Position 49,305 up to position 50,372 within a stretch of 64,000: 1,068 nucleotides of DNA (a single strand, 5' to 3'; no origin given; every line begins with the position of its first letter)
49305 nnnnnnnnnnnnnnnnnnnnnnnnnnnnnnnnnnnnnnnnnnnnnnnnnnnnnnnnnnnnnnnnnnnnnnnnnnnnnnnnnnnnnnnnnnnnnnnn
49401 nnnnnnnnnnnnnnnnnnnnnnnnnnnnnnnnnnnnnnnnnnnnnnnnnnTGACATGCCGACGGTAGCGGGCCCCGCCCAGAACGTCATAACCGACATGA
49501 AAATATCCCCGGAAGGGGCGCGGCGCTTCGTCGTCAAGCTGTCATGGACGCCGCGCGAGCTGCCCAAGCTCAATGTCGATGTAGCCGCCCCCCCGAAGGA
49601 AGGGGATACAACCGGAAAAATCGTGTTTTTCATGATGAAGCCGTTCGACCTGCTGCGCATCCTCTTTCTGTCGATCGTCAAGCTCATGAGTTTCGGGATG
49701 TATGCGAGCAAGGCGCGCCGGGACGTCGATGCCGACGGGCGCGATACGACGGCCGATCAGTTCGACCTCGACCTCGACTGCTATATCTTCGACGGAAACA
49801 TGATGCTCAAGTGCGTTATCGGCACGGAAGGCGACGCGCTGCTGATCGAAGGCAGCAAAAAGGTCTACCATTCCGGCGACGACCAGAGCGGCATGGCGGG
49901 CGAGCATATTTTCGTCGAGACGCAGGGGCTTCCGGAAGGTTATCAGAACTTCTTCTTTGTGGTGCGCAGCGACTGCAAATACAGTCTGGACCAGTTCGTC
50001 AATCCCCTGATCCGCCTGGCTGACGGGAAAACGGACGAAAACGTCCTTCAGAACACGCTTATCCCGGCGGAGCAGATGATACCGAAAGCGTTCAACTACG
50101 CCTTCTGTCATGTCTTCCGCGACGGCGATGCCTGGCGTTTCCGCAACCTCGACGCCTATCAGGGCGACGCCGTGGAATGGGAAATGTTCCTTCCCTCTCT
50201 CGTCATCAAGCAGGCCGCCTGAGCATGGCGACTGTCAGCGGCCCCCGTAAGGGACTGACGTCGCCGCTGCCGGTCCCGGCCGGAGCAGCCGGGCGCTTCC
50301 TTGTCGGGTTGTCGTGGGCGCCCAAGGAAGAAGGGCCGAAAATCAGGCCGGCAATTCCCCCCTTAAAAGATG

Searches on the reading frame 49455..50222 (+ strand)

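Call 89: search_protein_families(library=pfam, proteins=[window:49455-50222:+], max_evalue=0.01)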
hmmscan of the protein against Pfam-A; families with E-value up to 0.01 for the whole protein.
window:49455-50222:+ (255 aa): 1 family
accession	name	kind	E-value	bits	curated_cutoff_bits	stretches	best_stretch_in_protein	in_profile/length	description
PF02342.23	TerD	-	4.2e-06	26.8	25.3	1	134-232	70-172/187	TerD domain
